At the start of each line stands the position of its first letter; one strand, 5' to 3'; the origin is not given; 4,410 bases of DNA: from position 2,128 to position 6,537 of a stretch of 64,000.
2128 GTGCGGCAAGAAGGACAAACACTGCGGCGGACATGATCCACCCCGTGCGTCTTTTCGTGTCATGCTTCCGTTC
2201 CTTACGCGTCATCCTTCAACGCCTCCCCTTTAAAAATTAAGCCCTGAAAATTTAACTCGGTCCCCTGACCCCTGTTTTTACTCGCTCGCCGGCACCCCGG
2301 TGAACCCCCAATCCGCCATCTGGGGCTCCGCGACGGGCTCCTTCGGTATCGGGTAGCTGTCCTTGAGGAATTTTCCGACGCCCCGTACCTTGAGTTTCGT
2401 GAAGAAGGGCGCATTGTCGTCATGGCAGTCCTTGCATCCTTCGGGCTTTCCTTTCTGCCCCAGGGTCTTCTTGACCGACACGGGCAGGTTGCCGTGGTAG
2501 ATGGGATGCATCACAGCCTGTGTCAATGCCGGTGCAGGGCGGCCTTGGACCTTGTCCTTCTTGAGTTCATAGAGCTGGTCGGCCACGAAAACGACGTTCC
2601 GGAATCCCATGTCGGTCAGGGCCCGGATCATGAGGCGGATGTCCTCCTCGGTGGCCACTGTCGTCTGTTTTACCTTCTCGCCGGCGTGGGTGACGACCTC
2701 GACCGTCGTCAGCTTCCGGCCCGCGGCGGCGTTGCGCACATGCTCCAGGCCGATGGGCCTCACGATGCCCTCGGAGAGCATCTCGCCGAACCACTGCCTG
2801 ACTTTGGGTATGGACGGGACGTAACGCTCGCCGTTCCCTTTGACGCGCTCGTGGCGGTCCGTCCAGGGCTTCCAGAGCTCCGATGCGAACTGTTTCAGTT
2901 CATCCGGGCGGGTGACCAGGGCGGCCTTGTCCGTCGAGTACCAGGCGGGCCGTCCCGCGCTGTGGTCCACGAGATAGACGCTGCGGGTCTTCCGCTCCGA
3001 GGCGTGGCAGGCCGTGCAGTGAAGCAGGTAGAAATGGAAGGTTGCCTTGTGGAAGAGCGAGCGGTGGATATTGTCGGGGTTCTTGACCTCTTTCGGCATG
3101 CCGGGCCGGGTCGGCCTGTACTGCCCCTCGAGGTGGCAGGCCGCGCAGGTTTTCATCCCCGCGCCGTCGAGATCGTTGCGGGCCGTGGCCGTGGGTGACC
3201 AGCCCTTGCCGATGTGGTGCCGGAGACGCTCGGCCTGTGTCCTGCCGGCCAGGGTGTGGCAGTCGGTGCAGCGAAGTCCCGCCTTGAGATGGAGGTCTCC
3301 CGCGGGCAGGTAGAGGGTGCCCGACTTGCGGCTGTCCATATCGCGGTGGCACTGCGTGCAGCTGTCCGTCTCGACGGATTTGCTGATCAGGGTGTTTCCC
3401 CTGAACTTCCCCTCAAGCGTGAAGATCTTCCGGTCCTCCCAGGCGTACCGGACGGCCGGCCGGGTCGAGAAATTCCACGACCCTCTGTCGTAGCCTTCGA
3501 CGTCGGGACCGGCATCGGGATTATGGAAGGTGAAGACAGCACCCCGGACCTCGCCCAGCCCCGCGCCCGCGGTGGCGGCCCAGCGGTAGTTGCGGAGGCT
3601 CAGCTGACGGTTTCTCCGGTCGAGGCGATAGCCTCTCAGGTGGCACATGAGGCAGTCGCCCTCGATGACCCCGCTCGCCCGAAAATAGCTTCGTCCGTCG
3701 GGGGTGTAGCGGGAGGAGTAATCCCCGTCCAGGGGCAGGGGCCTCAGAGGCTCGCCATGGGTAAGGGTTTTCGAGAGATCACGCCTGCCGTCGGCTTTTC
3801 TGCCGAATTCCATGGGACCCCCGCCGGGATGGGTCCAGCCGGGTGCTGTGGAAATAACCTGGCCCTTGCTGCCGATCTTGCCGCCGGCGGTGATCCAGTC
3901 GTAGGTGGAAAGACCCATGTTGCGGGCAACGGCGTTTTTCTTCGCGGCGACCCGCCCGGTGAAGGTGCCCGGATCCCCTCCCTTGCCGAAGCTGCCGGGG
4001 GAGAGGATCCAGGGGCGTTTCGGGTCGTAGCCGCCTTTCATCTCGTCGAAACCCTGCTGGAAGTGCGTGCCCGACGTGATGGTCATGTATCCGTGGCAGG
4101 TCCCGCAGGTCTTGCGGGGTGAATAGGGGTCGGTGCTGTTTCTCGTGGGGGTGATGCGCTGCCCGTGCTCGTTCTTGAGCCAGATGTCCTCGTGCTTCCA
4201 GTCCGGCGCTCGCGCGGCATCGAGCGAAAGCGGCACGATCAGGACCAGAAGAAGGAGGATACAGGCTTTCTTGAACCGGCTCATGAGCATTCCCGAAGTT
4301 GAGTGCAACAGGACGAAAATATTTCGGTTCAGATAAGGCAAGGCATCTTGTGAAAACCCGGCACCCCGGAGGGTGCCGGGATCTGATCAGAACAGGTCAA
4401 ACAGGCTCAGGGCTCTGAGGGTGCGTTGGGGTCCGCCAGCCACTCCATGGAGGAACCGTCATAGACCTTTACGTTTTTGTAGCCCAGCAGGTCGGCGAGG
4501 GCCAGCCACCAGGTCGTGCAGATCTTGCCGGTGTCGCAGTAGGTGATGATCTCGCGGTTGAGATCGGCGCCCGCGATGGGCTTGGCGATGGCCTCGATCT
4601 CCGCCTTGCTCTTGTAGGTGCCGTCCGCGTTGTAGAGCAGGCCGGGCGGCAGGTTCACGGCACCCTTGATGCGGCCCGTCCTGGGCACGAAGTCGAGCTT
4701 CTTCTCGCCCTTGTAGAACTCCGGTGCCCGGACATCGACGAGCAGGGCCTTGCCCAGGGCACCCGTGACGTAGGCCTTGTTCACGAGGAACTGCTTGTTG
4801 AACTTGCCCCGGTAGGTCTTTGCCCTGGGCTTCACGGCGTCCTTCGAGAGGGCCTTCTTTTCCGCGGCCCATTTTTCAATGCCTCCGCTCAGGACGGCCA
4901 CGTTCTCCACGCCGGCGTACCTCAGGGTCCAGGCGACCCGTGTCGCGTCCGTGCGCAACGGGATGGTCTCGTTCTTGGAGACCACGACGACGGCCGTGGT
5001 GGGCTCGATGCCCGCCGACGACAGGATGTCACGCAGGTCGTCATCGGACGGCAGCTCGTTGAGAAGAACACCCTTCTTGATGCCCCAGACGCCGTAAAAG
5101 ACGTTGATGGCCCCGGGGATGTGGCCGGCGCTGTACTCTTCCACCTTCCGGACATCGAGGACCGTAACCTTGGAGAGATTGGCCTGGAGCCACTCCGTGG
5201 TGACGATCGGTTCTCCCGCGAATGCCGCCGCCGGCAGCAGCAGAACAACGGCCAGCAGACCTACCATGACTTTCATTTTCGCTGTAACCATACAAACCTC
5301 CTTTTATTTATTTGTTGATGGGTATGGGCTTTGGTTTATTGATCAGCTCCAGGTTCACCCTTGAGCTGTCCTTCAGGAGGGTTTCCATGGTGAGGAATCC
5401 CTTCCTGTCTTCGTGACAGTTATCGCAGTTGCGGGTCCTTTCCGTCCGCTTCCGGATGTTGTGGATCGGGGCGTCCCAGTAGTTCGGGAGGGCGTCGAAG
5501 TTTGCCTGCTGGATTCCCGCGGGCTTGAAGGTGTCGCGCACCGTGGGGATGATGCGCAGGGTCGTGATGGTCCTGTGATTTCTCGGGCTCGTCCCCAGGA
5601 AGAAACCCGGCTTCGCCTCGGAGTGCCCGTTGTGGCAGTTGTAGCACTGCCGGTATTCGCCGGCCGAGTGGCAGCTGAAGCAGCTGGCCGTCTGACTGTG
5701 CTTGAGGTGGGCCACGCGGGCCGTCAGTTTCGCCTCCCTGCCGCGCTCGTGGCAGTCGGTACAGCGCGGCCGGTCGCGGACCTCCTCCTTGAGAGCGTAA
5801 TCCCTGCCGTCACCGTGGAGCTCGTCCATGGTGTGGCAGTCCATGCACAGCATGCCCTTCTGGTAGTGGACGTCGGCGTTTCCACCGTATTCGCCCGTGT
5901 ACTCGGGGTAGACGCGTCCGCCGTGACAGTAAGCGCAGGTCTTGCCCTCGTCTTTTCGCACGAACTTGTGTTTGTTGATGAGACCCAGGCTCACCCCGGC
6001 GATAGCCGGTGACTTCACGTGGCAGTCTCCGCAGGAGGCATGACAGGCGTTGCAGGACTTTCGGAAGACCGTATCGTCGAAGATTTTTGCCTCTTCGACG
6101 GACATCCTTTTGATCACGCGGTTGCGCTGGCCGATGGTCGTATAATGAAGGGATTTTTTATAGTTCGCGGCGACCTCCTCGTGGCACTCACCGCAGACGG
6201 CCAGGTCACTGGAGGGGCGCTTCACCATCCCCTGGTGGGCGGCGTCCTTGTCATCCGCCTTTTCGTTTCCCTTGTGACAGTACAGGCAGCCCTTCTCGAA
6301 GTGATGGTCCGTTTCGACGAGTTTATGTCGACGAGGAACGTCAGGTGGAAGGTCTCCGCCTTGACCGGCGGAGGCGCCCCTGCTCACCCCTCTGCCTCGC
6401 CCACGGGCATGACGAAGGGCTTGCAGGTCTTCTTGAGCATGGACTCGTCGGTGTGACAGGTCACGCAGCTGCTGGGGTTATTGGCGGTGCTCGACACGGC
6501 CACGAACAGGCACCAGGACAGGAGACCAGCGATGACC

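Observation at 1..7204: Operon alternating rhodaneses with multiheme cytochromes, ending in a CbcL-like quinol oxidoreductase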

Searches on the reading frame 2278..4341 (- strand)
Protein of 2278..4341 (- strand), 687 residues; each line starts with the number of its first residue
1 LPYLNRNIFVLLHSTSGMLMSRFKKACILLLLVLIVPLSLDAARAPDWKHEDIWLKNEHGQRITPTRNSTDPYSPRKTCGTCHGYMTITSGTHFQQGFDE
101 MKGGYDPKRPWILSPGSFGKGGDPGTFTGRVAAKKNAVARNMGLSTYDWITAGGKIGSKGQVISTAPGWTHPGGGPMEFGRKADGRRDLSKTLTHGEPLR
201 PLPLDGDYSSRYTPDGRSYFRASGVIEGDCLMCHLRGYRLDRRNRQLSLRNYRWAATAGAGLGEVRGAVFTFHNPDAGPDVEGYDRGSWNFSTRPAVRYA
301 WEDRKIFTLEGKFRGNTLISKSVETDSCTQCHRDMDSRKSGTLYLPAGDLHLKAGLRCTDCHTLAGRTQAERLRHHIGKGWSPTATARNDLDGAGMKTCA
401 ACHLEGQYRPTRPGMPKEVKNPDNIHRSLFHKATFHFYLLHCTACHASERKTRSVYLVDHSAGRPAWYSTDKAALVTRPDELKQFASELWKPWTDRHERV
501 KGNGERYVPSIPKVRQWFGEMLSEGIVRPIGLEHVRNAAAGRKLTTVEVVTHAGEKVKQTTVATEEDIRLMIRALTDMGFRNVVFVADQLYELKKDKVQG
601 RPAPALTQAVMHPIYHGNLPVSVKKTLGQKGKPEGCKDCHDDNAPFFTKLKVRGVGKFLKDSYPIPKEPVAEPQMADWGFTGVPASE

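Call 8: search_protein_families(library=pfam, proteins=[window:2278-4341:-], max_evalue=0.01)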
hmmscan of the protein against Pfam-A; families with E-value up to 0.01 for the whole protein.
window:2278-4341:- (687 aa): 5 families
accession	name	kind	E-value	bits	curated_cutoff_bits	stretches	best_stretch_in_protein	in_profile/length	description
PF14522.11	Cytochrome_C7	-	2.7e-08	34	24.8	0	349-446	6-66/67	Cytochrome c7 and related cytochrome c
PF14537.11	Cytochrom_c3_2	-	3.9e-06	27.7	25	0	321-363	22-65/79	Cytochrome c3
PF22113.1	Mtrc-MtrF_II-IV_dom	-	4.5e-05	23.5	30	1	320-407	76-167/176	Outer membrane cytochrome MtrC/MtrF-like, domains II/IV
PF09699.15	Paired_CXXCH_1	-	0.00064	19.8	20.6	0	624-643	21-39/41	Doubled CXXCH motif (Paired_CXXCH_1)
PF13435.11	Cytochrome_C554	-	0.0021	19.4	20.8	0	321-363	44-84/84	Cytochrome c554 and c-prime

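Call 9: search_protein_families(library=ncbifam, proteins=[window:2278-4341:-], max_evalue=0.01)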
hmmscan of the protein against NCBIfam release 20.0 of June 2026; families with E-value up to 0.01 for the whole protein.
window:2278-4341:- (687 aa): 3 families
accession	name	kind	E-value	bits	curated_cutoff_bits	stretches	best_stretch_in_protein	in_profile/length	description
NF040968.1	FeS_ExtO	equivalog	0.0012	17.7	200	0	342-403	167-231/416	selenite/tellurite reduction operon b-type cytochrome iron-sulfur cluster-binding subunit ExtO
NF040967.1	cytc_ExtN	equivalog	0.0019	17.1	200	0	342-403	167-231/415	selenite/tellurite reduction operon c-type cytochrome ExtN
TIGR03507.1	decahem_SO1788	subfamily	0.0044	15.5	209.3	0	307-407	473-664/672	OmcA/MtrC family decaheme c-type cytochrome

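Call 22: search_solved_structures(query=window:2278-4284:-, max_evalue=1, show_alignments=2)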
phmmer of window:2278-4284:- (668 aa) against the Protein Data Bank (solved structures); distinct sequences matched with E-value up to 1: 19.
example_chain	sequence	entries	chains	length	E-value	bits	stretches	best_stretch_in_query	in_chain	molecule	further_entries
2ktq_A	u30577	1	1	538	0.12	13.9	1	478-610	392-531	PROTEIN (LARGE FRAGMENT OF DNA POLYMERASE I)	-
4xiu_A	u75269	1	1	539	0.12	13.9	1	478-610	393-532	DNA polymerase I, thermostable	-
4ktq_A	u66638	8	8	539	0.12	13.9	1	478-610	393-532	PROTEIN (LARGE FRAGMENT OF DNA POLYMERASE I) | DNA polymerase I, thermostable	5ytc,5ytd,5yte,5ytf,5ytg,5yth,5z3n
1jxe_A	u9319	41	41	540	0.12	13.9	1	478-610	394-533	TAQ DNA POLYMERASE I | PROTEIN (LARGE FRAGMENT OF DNA POLYMERASE I) | DNA polymerase I, thermostable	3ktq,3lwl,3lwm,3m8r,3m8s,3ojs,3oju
6fbc_A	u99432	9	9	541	0.12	13.8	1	478-610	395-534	DNA polymerase I, thermostable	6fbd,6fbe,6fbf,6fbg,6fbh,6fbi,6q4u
1ktq_A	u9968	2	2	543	0.13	13.8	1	478-610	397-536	DNA POLYMERASE I | PROTEIN (DNA POLYMERASE I)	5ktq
5w6k_A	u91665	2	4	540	0.13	13.8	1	478-610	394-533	DNA polymerase I, thermostable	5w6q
1qss_A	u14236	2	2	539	0.13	13.8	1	478-610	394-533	DNA POLYMERASE I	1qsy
1qtm_A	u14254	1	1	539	0.13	13.8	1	478-610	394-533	DNA POLYMERASE I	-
4n56_A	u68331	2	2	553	0.13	13.8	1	478-610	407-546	DNA polymerase I, thermostable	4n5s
5o7t_A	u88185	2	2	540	0.16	13.5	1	478-610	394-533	DNA polymerase I, thermostable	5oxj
4bwj_A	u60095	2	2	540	0.16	13.5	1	478-610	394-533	DNA POLYMERASE I, THERMOSTABLE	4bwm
3po4_A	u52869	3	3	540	0.16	13.5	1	478-610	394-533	DNA polymerase I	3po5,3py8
8xjr_A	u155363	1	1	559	0.21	13.1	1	478-610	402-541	DNA polymerase I, thermostable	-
8xk7_A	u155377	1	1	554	0.21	13.1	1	478-610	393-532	DNA polymerase I, thermostable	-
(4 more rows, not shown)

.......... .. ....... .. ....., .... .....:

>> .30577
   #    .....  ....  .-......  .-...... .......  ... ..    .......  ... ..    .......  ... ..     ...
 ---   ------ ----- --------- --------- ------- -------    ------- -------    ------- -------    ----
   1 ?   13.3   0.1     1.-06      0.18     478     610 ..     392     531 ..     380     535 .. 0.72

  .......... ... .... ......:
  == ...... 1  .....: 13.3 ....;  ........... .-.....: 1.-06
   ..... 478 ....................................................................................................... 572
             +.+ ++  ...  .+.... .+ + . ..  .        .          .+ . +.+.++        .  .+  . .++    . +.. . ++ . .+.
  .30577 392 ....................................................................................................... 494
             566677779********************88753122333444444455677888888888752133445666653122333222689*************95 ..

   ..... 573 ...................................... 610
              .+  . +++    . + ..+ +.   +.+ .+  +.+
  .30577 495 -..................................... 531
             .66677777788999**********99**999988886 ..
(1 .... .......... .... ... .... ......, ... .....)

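Call 38: find_homologous_proteins(query=window:2278-4284:-, max_evalue=0.00001)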
Query window:2278-4284:- (668 aa): 234 proteins with E <= 0.00001 among 8000 candidates; the best 120 are listed.
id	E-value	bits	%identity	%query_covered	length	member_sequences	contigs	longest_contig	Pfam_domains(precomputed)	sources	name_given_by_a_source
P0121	0.0e+0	1600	100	100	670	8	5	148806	PF14537.12,PF14522.12,PF22113.2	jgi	-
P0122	0.0e+0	1390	86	100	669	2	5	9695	PF14537.12,PF14522.12,PF22113.2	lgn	-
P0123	0.0e+0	1351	83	100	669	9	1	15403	PF09699.16,PF14537.12,PF14522.12,PF22113.2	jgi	jgi:hypothetical protein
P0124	0.0e+0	1350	83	100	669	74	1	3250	PF09699.16,PF14537.12,PF14522.12,PF22113.2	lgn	-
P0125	0.0e+0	1346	83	100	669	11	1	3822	PF09699.16,PF14537.12,PF14522.12,PF22113.2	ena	-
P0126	0.0e+0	1301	82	100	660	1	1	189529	PF14537.12,PF14522.12,PF22113.2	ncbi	-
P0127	0.0e+0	1295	81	100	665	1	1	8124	PF14537.12,PF14522.12,PF22113.2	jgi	jgi:hypothetical protein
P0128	0.0e+0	1294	81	100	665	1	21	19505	PF14537.12,PF14522.12,PF22113.2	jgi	jgi:hypothetical protein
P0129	0.0e+0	1290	81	100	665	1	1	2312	PF14537.12,PF14522.12,PF22113.2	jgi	jgi:uncharacterized protein YfkK (UPF0435 family)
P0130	0.0e+0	1288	81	100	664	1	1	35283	PF14537.12,PF14522.12,PF22113.2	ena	-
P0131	0.0e+0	1281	81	100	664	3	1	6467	PF14522.12,PF22113.2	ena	-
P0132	0.0e+0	1277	80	100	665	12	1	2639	PF14522.12,PF22113.2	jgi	jgi:cytochrome c553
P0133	0.0e+0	1270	79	100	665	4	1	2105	PF14537.12,PF13435.12,PF14522.12,PF22113.2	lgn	-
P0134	0.0e+0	1268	80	100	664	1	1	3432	PF14537.12,PF14522.12,PF22113.2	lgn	-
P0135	0.0e+0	1267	79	100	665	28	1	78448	PF14522.12,PF22113.2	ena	-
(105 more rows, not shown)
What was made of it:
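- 2278..4284 (-): g4: 668-aa secreted heptaheme cytochrome with a large non-heme beta-rich domain. 234 homologues, all unnamed (call 38).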

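Call 52: predict_structure(alignment_id=A3)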
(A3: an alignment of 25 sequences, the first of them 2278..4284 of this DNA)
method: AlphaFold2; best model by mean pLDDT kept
length: 668 residues; sequences in the alignment: 25
mean_pLDDT: 52.0   pTM: 0.44
mean pLDDT of the five models: 52.0, 50.5, 49.5, 47.7, 47.0
residues with pLDDT >= 90: 21; 70-90: 145; 50-70: 152; < 50: 350
segments of 3 or more residues with pLDDT < 50: 21-132, 152-158, 172-191, 199-212, 299-305, 329-397, 400-430, 477-487, 597-668
pLDDT, mean of each block of 10 residues (from residue 1): 75 66 38 28 31 24 22 26 31 35 39 31 36 66 64 47 56 45 35 50 34 57 78 69 73 80 72 62 63 51 47 52 52 43 35 31 26 30 41 45 44 30 41 70 82 73 67 54 43 74 72 82 86 85 90 92 85 89 61 48 32 34 31 28 28 36 33
secondary structure, 60 per line:
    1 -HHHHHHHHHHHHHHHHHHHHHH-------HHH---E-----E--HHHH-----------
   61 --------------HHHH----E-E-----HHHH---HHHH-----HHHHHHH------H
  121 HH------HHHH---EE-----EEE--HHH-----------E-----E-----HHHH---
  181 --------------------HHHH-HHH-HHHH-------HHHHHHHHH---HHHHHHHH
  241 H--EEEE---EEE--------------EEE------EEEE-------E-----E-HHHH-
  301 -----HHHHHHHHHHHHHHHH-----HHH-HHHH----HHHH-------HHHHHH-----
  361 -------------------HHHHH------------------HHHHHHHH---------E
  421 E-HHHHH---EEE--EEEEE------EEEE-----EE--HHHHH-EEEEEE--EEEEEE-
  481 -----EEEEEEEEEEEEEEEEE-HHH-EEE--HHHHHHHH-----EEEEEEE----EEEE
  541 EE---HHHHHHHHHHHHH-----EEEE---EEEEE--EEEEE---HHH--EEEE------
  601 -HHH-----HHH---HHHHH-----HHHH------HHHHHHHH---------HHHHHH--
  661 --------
elements in order (helices of 4 or more, strands of 3 or more residues): H2-23 H46-49 H75-78 H91-94 H98-101 H107-113 H129-132 E143-145 H174-177 H201-204 H210-213 H221-229 H233-241 E244-247 E251-253 E268-270 E277-280 H296-299 H306-321 H331-334 H339-342 H350-355 H380-384 H403-410 H423-427 E431-433 E436-440 E447-450 H460-464 E466-471 E474-479 E486-502 E508-510 H513-520 E526-532 E537-542 H546-558 E564-567 E571-575 E578-582 E591-594 H616-620 H626-629 H636-643 H653-658

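Call 58: search_solved_structures(query=A3, max_evalue=10)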
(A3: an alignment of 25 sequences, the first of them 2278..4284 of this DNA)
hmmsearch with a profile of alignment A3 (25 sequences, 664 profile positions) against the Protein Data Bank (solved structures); distinct sequences matched with E-value up to 10: 3.
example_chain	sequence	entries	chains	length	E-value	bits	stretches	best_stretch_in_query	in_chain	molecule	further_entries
2q27_A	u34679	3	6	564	0.38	12.4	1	18-70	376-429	oxalyl-CoA decarboxylase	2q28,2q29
28pb_A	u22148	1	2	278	4.5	8.9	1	301-439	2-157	Cytochrome c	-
8bcx_A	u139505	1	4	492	8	8.1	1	323-381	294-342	Nitrite reductase (cytochrome; ammonia-forming)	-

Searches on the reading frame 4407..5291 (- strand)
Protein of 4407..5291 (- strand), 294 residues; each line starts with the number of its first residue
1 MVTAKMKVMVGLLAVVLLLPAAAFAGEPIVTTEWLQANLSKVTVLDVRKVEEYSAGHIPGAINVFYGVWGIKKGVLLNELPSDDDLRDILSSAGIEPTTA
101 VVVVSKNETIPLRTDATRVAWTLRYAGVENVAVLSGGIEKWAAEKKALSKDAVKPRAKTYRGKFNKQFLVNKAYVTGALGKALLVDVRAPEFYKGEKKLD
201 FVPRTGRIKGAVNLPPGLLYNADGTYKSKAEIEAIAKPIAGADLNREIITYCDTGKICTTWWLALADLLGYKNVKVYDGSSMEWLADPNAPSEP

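Call 8: search_protein_families(library=pfam, proteins=[window:4407-5291:-], max_evalue=0.01)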
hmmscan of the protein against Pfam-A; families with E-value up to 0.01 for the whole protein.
window:4407-5291:- (294 aa): 1 family
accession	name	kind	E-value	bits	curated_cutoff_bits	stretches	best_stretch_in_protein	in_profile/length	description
PF00581.25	Rhodanese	-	5.6e-34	117.1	22.2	2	31-144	1-102/102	Rhodanese-like domain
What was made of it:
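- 4407..5291 (-): g3: periplasmic tandem rhodanese. The N-domain has no Cys; the C-domain has the catalytic loop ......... Pfam Rhodanese 117 bits, two stretches (call 8).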

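Call 9: search_protein_families(library=ncbifam, proteins=[window:4407-5291:-], max_evalue=0.01)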
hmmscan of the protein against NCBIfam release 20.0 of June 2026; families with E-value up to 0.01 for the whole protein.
window:4407-5291:- (294 aa): 14 families
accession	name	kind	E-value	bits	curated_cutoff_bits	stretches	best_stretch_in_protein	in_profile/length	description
NF008557.0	PRK11493.1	equivalog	1.2e-26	93.5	250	1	50-292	39-277/281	3-mercaptopyruvate sulfurtransferase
NF040901.1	SeO3_TeO2_ExtH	equivalog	1e-20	74.2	200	2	38-170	65-203/430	selenite/tellurite reduction operon rhodanese-like protein ExtH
NF045521.1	rhoda_near_glyco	subfamily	4.8e-09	36.2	145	1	28-68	18-58/144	rhodanese homology domain-containing protein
NF006444.0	PRK08762.1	equivalog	4.4e-08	32.1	449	1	31-161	19-127/387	molybdopterin-synthase adenylyltransferase MoeB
NF045694.1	seleno_TsoB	exception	7.8e-07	27.5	805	0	34-159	54-167/572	rhodanese/DsbD fusion-like selenoprotein TsoB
NF041203.1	rhodanese_LYCAU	equivalog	2.7e-05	23.9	115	0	115-145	90-120/126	rhodanese-related (seleno)protein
NF008750.0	PRK11784.1-2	equivalog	0.00018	20.7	241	1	38-64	12-38/346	tRNA 2-selenouridine(34) synthase MnmH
NF033833.0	rhodan_ChrE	equivalog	0.00042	20.2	120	0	122-146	79-102/108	rhodanese family chromate resistance protein ChrE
NF007627.0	PRK10287.1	equivalog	0.0028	17.8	102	0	44-64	23-43/104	thiosulfate sulfurtransferase PspE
NF001195.0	PRK00162.1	equivalog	0.0034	17.7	102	0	40-63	19-42/108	thiosulfate sulfurtransferase GlpE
NF001133.1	PRK00142.1-1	equivalog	0.0044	16.6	170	0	28-64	107-144/229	oxygen-dependent tRNA uridine(34) hydroxylase TrhO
TIGR04568.1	arch_SelU_Nterm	equivalog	0.0066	16.3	200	0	26-64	88-126/215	selenouridine synthase SelU-like subunit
NF005902.0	PRK07878.1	equivalog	0.0086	15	647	0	32-106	291-365/392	adenylyltransferase/sulfurtransferase MoeZ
TIGR02981.1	phageshock_pspE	exception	0.01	16.2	126.3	0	44-65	21-42/101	thiosulfate sulfurtransferase PspE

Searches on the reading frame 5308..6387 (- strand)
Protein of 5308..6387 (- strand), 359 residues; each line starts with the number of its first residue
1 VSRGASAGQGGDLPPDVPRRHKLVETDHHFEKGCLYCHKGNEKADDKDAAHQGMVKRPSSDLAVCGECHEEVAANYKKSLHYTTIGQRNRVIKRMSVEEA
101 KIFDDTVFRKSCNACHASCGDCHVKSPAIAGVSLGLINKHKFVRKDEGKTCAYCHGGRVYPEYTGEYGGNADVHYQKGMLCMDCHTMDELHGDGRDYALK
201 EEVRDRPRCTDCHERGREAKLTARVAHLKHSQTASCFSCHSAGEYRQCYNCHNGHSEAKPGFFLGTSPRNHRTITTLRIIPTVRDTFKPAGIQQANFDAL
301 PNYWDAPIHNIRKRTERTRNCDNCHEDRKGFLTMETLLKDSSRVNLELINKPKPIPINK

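Call 8: search_protein_families(library=pfam, proteins=[window:5308-6387:-], max_evalue=0.01)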
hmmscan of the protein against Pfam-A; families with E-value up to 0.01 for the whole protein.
window:5308-6387:- (359 aa): 5 families
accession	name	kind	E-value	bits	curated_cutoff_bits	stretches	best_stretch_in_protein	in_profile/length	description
PF14522.11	Cytochrome_C7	-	4.9e-13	49.1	24.8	2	139-214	4-67/67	Cytochrome c7 and related cytochrome c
PF14537.11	Cytochrom_c3_2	-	1.2e-08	35.7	25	1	173-253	1-79/79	Cytochrome c3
PF22113.1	Mtrc-MtrF_II-IV_dom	-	5.9e-08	32.9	30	1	31-117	81-164/176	Outer membrane cytochrome MtrC/MtrF-like, domains II/IV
PF13435.11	Cytochrome_C554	-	1.3e-05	26.5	20.8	0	64-156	1-84/84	Cytochrome c554 and c-prime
PF09699.15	Paired_CXXCH_1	-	1.4e-05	25.1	20.6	0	206-242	7-38/41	Doubled CXXCH motif (Paired_CXXCH_1)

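Call 9: search_protein_families(library=ncbifam, proteins=[window:5308-6387:-], max_evalue=0.01)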
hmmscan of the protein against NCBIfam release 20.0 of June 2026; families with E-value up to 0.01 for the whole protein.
window:5308-6387:- (359 aa): 4 families
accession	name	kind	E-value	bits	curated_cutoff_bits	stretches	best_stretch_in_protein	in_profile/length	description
NF040967.1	cytc_ExtN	equivalog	3.8e-11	42.5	200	1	26-264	33-258/415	selenite/tellurite reduction operon c-type cytochrome ExtN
NF040968.1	FeS_ExtO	equivalog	1.5e-10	40.4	200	1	26-252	33-246/416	selenite/tellurite reduction operon b-type cytochrome iron-sulfur cluster-binding subunit ExtO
NF040943.1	cytoc3_ExtM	equivalog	1.1e-09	37.2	800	2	171-225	258-311/599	selenite/tellurite reduction operon c-type cytochrome ExtM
TIGR04257.1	nanowire_3heme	domain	0.00075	19.6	40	0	171-214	17-59/75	c(7)-type cytochrome triheme domain-containing protein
